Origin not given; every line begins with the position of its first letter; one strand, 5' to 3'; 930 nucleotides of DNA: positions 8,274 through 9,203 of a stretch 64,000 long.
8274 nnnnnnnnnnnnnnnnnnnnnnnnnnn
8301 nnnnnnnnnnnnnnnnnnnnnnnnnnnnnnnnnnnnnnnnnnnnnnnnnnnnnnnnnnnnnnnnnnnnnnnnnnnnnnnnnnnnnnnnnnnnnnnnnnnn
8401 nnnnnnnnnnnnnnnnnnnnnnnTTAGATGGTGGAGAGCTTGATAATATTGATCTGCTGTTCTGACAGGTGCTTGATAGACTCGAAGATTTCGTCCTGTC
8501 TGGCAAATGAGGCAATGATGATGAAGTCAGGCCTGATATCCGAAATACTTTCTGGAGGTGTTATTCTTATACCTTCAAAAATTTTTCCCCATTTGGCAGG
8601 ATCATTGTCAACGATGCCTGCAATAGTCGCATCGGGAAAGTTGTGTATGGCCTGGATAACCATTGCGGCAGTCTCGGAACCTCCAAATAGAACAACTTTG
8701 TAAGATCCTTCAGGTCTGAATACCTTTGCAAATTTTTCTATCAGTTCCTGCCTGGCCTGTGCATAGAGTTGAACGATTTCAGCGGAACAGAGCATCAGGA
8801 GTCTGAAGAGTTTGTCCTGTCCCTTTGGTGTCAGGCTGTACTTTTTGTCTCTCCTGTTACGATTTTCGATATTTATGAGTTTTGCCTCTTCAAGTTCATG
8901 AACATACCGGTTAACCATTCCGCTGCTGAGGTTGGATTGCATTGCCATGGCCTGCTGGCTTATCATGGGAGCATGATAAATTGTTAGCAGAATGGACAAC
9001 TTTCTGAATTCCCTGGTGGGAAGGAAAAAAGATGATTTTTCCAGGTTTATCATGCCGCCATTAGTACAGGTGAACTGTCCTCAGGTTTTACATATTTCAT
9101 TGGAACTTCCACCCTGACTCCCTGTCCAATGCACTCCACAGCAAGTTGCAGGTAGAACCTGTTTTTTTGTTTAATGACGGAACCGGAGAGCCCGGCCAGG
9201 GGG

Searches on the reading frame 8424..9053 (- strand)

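Call 8: search_protein_families(library=ncbifam, proteins=[window:8424-9053:-], max_evalue=0.001)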
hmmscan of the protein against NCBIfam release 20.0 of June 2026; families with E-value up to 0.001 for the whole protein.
window:8424-9053:- (209 aa): 5 families
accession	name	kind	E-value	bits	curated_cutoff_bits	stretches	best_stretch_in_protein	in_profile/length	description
NF053610.1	Sso10a_fam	subfamily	1.5e-06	28.1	60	1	35-80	22-62/64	Sso10a family chromatin protein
TIGR04176.1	MarR_EPS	equivalog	1.4e-05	25.1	88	1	17-91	5-83/105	MarR family EPS-associated transcriptional regulator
TIGR03570.1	NeuD_NnaD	subfamily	0.00026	20.6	160.8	1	119-206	1-92/202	NeuD/PglB/VioB family sugar acetyltransferase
TIGR01884.1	cas_HTH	subfamily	0.00043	19.7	60.2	1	15-75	141-199/202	CRISPR-associated CARF protein Csa3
NF045593.1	bilirub_TF_BilQ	equivalog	0.00081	19.1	125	0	22-84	36-100/135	bilirubin utilization transcriptional regulator BilQ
